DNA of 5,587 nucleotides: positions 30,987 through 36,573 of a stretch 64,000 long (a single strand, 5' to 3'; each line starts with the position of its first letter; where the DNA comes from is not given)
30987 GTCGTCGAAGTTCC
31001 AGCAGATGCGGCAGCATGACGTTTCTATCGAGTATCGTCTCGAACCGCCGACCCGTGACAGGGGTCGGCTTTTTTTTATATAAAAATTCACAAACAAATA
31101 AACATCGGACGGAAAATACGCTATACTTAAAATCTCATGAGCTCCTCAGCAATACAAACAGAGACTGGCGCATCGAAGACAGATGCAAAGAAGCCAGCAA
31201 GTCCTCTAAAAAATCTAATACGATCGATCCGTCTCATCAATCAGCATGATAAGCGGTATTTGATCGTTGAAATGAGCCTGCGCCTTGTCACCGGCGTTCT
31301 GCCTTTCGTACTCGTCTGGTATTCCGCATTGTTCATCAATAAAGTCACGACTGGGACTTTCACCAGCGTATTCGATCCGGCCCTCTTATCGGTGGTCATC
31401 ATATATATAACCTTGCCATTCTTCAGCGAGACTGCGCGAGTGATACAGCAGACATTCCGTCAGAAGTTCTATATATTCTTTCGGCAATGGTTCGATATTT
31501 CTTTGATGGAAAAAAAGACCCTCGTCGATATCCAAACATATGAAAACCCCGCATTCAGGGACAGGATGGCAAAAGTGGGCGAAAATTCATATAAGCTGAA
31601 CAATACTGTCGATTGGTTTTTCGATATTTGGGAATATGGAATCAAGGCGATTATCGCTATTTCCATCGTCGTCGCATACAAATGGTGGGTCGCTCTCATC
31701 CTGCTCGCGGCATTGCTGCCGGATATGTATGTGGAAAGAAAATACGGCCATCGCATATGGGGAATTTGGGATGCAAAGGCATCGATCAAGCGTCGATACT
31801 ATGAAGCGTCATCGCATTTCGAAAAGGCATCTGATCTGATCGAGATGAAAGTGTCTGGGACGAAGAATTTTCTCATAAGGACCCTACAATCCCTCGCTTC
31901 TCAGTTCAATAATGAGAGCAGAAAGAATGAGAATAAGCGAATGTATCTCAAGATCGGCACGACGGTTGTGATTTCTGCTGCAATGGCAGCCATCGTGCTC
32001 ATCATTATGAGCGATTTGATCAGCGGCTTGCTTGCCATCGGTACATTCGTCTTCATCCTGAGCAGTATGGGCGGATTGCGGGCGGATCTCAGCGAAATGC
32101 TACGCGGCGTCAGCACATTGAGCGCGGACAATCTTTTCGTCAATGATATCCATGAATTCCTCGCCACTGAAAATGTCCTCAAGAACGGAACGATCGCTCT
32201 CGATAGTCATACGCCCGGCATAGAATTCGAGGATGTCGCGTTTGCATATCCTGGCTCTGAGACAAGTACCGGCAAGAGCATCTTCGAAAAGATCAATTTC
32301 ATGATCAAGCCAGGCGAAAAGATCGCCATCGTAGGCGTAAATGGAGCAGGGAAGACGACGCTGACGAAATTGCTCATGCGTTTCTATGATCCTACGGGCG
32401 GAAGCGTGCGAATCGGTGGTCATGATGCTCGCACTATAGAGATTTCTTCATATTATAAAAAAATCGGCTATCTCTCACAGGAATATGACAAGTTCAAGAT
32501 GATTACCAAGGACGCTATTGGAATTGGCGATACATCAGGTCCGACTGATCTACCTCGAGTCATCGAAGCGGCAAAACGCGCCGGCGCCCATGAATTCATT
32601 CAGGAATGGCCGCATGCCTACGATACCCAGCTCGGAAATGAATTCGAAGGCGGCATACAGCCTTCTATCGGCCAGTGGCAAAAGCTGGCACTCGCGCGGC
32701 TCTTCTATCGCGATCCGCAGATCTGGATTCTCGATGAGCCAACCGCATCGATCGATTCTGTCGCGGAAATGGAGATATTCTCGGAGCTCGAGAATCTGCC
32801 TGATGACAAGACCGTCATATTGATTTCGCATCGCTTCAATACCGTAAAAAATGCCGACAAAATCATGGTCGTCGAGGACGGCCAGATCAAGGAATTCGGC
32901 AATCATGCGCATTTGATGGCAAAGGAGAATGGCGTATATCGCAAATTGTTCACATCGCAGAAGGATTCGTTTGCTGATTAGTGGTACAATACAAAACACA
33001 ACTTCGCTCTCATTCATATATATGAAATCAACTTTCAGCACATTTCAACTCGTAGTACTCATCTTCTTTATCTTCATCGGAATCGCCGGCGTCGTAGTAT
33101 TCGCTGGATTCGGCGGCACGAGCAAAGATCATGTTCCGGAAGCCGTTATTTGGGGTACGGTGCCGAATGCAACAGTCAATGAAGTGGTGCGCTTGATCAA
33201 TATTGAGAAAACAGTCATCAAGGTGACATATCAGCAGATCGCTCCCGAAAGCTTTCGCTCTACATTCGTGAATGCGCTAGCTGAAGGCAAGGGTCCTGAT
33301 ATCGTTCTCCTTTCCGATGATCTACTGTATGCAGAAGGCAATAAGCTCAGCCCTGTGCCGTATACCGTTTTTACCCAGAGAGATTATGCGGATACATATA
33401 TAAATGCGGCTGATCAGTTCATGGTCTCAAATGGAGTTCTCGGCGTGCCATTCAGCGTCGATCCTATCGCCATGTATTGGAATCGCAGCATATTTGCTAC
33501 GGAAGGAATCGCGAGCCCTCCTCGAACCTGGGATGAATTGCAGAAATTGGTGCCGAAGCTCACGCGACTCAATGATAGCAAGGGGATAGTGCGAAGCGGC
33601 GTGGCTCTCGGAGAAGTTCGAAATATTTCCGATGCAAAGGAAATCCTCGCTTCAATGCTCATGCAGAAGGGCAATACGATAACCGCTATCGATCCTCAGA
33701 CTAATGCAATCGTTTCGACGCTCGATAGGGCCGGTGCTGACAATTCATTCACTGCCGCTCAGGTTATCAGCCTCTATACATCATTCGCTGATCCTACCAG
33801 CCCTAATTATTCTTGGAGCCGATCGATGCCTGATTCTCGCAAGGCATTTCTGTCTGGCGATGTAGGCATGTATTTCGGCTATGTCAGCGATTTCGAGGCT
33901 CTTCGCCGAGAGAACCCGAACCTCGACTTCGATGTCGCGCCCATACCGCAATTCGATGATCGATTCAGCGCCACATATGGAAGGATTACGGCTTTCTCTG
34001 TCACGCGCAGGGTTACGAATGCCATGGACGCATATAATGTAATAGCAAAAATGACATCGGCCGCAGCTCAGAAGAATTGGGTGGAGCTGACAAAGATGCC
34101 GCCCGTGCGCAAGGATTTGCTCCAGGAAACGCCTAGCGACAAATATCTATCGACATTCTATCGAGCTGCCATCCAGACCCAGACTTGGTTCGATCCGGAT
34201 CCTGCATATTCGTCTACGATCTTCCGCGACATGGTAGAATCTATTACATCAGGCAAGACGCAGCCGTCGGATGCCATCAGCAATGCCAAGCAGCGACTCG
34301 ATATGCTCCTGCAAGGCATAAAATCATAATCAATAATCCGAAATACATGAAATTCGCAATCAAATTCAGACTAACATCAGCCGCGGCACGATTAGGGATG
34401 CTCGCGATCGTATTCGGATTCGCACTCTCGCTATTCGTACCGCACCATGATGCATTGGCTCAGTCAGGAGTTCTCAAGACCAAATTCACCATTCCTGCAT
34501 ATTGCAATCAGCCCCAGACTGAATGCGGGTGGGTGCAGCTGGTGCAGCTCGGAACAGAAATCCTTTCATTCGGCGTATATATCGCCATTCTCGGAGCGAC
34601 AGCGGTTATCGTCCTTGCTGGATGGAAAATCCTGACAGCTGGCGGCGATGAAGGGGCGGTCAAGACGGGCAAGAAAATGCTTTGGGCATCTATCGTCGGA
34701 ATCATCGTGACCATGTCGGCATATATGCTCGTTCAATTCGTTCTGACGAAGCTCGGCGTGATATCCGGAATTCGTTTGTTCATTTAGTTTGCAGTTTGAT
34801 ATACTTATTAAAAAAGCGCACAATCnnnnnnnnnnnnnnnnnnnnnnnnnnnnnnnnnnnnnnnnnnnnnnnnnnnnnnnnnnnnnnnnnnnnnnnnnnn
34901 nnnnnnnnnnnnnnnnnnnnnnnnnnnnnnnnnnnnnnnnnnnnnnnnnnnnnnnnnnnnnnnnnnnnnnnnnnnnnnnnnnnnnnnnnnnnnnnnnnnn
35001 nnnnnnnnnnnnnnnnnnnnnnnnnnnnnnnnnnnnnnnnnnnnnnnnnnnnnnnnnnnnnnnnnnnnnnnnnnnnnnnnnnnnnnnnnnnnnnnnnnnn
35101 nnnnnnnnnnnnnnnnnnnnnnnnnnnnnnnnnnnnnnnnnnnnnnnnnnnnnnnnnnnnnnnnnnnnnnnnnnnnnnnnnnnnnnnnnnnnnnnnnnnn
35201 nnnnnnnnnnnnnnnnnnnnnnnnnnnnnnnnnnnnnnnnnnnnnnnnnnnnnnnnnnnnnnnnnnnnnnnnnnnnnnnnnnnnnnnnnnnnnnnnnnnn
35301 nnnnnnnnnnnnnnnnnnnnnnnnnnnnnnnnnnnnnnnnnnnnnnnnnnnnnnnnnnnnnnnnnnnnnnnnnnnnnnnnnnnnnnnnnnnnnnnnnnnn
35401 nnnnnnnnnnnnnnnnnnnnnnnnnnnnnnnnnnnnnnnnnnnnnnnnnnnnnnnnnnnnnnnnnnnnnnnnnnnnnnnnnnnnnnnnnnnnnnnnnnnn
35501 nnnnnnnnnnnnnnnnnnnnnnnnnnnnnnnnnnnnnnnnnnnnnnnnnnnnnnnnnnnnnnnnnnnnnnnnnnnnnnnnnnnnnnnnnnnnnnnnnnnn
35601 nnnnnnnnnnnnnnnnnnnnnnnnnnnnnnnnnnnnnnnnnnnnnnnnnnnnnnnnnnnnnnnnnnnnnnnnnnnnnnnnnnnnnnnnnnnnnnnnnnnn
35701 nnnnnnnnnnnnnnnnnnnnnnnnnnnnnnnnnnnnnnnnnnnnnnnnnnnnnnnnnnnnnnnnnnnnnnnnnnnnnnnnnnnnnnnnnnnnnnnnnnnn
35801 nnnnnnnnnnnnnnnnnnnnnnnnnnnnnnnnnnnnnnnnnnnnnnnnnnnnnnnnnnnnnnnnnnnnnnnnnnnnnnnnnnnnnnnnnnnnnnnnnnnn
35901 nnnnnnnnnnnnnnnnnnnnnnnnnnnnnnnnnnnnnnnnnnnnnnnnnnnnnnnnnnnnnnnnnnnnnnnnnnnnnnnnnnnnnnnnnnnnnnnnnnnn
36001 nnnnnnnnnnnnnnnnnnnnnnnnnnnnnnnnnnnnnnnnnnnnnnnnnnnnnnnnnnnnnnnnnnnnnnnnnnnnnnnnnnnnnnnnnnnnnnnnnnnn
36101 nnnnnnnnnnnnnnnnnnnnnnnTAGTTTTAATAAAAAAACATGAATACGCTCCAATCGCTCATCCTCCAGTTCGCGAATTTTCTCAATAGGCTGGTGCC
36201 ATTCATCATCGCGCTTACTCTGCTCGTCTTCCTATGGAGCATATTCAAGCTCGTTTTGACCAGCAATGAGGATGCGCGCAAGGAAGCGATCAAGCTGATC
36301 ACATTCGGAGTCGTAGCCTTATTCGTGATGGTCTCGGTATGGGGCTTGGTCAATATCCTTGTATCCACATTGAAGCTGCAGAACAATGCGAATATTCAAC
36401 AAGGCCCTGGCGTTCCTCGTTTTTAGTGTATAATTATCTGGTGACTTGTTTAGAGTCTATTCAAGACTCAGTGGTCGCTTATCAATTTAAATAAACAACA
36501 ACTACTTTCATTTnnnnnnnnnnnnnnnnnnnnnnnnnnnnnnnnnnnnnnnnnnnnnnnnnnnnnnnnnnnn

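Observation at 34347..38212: Tandem array of six VirB2/TrbC-like (T4SS-pilin-type) paralogs with no secretion ATPase in sight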

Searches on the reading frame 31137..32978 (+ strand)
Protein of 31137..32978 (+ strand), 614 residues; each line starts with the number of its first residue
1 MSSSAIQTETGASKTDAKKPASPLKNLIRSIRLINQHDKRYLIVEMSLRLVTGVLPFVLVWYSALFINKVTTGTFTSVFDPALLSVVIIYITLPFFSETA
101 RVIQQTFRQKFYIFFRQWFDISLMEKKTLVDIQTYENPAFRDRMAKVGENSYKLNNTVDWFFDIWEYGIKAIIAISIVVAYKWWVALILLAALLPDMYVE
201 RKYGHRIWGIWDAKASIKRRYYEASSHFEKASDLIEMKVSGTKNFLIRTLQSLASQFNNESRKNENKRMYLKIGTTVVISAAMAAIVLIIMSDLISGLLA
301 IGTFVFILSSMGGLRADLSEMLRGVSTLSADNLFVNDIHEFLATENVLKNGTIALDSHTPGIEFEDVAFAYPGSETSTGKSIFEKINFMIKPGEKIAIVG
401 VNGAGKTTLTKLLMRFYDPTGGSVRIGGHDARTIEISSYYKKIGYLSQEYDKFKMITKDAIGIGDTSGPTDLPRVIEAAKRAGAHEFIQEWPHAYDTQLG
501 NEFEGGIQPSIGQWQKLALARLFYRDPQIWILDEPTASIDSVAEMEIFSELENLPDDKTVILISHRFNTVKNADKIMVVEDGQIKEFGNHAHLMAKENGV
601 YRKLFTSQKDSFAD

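Call 3: search_protein_families(library=pfam, proteins=[window:31137-32978:+], max_evalue=1)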
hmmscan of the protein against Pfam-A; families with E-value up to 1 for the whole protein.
window:31137-32978:+ (614 aa): 18 families
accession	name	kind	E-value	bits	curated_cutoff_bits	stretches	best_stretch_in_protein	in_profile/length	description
PF00005.33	ABC_tran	-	4e-28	99.2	25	1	384-537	2-137/137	ABC transporter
PF13304.12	AAA_21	-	8.1e-05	23.3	27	1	397-415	3-21/304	AAA domain, putative AbiEii toxin, Type IV TA system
PF02463.25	SMC_N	-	9.6e-05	22.3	40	1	517-580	149-212/220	RecF/RecN/SMC N terminal domain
PF13166.12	AAA_13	-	0.0049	16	36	0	398-415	21-38/713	AAA domain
PF13401.12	AAA_22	-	0.017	15.9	27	1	396-449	8-33/130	AAA domain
PF12128.14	DUF3584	-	0.02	12.8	31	1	396-417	20-41/1191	Protein of unknown function (DUF3584)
PF13175.12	AAA_15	-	0.043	13.9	32.1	1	395-420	25-50/374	AAA ATPase domain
PF06414.18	Zeta_toxin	-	0.046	13.6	22.3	1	397-433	20-56/199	Zeta toxin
PF13479.12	AAA_24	-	0.048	13.9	27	1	395-457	4-69/195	AAA domain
PF00448.28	SRP54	-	0.054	13.6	22.7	1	396-430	4-38/196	SRP54-type protein, GTPase domain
PF13238.12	AAA_18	-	0.064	14.1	29.4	1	396-415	1-20/128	AAA domain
PF02367.23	TsaE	-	0.075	13.4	26.6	1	381-416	9-44/128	Threonylcarbamoyl adenosine biosynthesis protein TsaE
PF13604.12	AAA_30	-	0.09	12.9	27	1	396-431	21-56/191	AAA domain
PF14256.11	YwiC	-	0.14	12.9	25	0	262-314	49-101/126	YwiC-like protein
PF13555.12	AAA_29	-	0.14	12.4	27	1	383-409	12-38/61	P-loop containing region of AAA domain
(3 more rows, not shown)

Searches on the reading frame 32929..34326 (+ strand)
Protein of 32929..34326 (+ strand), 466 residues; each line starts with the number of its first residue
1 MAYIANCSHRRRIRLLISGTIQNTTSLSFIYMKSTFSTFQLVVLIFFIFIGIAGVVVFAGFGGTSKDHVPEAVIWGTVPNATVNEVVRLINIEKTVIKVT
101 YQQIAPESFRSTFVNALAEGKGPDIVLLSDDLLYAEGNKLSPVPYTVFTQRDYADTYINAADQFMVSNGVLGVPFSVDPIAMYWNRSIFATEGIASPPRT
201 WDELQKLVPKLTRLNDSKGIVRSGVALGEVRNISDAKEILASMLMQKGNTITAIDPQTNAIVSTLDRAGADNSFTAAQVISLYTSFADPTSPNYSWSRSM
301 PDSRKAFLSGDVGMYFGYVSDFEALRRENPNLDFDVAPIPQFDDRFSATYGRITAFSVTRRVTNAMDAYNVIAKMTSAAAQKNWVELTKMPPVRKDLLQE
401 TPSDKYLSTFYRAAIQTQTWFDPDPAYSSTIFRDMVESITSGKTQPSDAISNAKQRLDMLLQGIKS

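Call 3: search_protein_families(library=pfam, proteins=[window:32929-34326:+], max_evalue=1)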
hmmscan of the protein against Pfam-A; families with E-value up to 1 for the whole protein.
window:32929-34326:+ (466 aa): 2 families
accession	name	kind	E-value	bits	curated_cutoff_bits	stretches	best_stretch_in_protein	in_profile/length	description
PF13416.11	SBP_bac_8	-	1e-21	78.4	27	1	94-399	9-267/279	Bacterial extracellular solute-binding protein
PF01547.30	SBP_bac_1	-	9.9e-20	72.2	26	1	93-345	18-274/307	Bacterial extracellular solute-binding protein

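Call 4: search_protein_families(library=ncbifam, proteins=[window:32929-34326:+], max_evalue=1)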
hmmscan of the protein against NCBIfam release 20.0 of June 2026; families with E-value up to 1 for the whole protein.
window:32929-34326:+ (466 aa): 4 families
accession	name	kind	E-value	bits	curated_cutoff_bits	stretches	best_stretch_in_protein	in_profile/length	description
NF007011.0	PRK09474.1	equivalog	3e-08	32.9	291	1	83-213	46-167/396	maltose/maltodextrin ABC transporter substrate-binding protein MalE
NF008211.0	PRK10974.1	equivalog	0.011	14.3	411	1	170-213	138-183/439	sn-glycerol-3-phosphate ABC transporter substrate-binding protein UgpB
TIGR03850.1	bind_CPR_0540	equivalog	0.019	13.6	299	1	173-209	154-189/437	carbohydrate ABC transporter substrate-binding protein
TIGR03851.1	chitin_NgcE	equivalog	0.14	11.1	399.65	1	175-212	158-194/450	N-acetylglucosamine/diacetylchitobiose ABC transporter substrate-binding protein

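Call 78: search_solved_structures(query=window:33022-34326:+, max_evalue=0.001)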
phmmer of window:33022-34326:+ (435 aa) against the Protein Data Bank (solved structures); distinct sequences matched with E-value up to 0.001: 341 (the best 60 are shown).
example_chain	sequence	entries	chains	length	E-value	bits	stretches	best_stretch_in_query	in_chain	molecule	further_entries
1urd_A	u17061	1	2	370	4.5e-14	55.5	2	68-175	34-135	MALTOSE-BINDING PROTEIN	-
1urg_A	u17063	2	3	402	5.4e-14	55.2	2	68-175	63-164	MALTOSE-BINDING PROTEIN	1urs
4qrz_A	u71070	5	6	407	3.7e-10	42.6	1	56-428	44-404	ABC-TYPE SUGAR TRANSPORTER | ABC transporter, substrate binding protein (Sugar)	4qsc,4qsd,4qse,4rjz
9vus_A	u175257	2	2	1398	4.4e-10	42.3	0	62-180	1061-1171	Soluble cytochrome b562,2-oxoglutarate receptor 1,Soluble cytochrome b562,2-oxoglutarate r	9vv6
2gha_A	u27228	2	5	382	6.7e-10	41.7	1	64-180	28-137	maltose ABC transporter, periplasmic maltose-binding protein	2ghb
8jbg_B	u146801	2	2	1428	7.9e-10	41.5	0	62-180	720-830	Neuromedin-K receptor (NK3R-pFastbac1) | NK3R-pFastbac1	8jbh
6dtu_A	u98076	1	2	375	2.8e-09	39.7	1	64-180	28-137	maltose-binding protein MalE1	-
5ci5_A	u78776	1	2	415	9e-09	38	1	50-430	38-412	Extracellular solute-binding protein family 1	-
4r9f_A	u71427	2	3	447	1.8e-08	37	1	79-311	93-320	MBP1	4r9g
2fnc_A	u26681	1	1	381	3.9e-07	32.6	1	66-427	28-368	maltose ABC transporter, periplasmic maltose-binding protein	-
6dts_A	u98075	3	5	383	3.9e-07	32.6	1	66-427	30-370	maltose-binding protein MalE2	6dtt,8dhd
8art_A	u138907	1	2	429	3.1e-06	29.7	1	39-178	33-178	Putative secreted maltose-binding protein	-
2hq0_A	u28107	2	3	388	7.9e-06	28.3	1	51-203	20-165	Sugar ABC transporter, sugar-binding protein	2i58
9p0x_T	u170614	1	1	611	8.2e-06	28.3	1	7-180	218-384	Tissue factor,Maltose/maltodextrin-binding periplasmic protein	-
2heu_A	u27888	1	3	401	8.2e-06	28.3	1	51-202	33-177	Sugar ABC transporter, sugar-binding protein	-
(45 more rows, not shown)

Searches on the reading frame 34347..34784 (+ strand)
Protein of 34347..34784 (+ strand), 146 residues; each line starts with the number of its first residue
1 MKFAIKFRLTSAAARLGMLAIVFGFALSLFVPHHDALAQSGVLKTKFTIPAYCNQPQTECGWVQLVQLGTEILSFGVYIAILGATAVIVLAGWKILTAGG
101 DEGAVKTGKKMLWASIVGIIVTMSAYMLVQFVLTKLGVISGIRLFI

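Call 3: search_protein_families(library=pfam, proteins=[window:34347-34784:+], max_evalue=1)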
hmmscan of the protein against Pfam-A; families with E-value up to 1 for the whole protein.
window:34347-34784:+ (146 aa): 1 family
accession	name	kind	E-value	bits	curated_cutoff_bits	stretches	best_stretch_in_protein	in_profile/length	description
PF18895.5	T4SS_pilin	-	9.4e-06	26.1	26.6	1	76-132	16-71/71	Type IV secretion system pilin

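Call 4: search_protein_families(library=ncbifam, proteins=[window:34347-34784:+], max_evalue=1)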
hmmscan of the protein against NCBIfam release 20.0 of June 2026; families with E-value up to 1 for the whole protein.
window:34347-34784:+ (146 aa): 1 family
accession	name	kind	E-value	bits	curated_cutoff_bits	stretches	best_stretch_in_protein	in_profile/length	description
NF045849.1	ICE_MMCAP2_0565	equivalog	0.55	10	40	1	70-134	14-78/80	Mbov_0395 family pilin-like conjugal transfer protein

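Call 77: search_protein_families(library=phrogs, proteins=[window:34347-34784:+], max_evalue=0.01)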
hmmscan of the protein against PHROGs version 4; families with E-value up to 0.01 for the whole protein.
window:34347-34784:+ (146 aa): 0 families

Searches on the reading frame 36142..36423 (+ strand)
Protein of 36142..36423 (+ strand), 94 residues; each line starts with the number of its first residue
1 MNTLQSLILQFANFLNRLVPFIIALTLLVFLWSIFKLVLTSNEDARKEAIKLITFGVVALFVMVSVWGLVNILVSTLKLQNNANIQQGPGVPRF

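Call 3: search_protein_families(library=pfam, proteins=[window:36142-36423:+], max_evalue=1)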
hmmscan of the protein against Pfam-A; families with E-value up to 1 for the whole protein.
window:36142-36423:+ (94 aa): 7 families
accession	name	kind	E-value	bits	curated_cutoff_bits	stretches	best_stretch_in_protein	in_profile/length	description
PF18895.5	T4SS_pilin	-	1.9e-06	28.3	26.6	1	3-73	4-71/71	Type IV secretion system pilin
PF04403.18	PqiA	-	0.0042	17.4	23.8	1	18-92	62-130/156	Paraquat-inducible protein A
PF16962.11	ABC_export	-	0.0044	16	29.7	1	16-69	147-205/531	Putative ABC exporter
PF04123.18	DUF373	-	0.016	15.1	28.3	1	4-75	251-319/335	Domain of unknown function (DUF373)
PF12725.13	DUF3810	-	0.17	11.6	28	1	8-70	9-82/311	Protein of unknown function (DUF3810)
PF17402.7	DUF5408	-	0.61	10.5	25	1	41-85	5-50/63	Family of unknown function (DUF5408)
PF03994.20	DUF350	-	0.75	10.3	26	1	49-88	71-110/133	Domain of Unknown Function (DUF350)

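Call 4: search_protein_families(library=ncbifam, proteins=[window:36142-36423:+], max_evalue=1)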
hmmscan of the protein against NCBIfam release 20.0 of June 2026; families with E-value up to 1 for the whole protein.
window:36142-36423:+ (94 aa): 8 families
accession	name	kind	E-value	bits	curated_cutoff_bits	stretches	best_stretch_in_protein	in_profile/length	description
NF045849.1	ICE_MMCAP2_0565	equivalog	5.9e-06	25.9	40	1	14-76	16-79/80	Mbov_0395 family pilin-like conjugal transfer protein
NF045890.1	conj_pls20_p028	equivalog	0.0064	15.4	150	1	10-65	57-111/377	pLS20_p028 family conjugation system transmembrane protein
TIGR00155.1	pqiA_fam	subfamily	0.0069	15.5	260.35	1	12-88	99-173/403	PqiA/YebS family transporter subunit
NF009523.0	PRK12884.1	equivalog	0.015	14.5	269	1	3-65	212-274/279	prenyltransferase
NF010304.0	PRK13741.1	equivalog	0.016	15.1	173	1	12-67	26-80/171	conjugal transfer entry exclusion protein TraS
NF009255.0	PRK12612.1-3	equivalog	0.026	15.2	112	1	13-68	8-60/92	putative monovalent cation/H+ antiporter subunit F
NF003958.0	PRK05454.2-1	equivalog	0.027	12.7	419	1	10-76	14-80/704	glucans biosynthesis glucosyltransferase MdoH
NF046000.1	MAG1210_fam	subfamily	0.78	8.3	275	1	18-78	65-125/550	MAG1210 family protein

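Call 77: search_protein_families(library=phrogs, proteins=[window:36142-36423:+], max_evalue=0.01)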
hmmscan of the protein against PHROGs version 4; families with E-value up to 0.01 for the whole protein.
window:36142-36423:+ (94 aa): 1 family
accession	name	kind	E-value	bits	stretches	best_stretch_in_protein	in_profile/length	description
phrog_11240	-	unknown function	0.0023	18.9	1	22-87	9-69/69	-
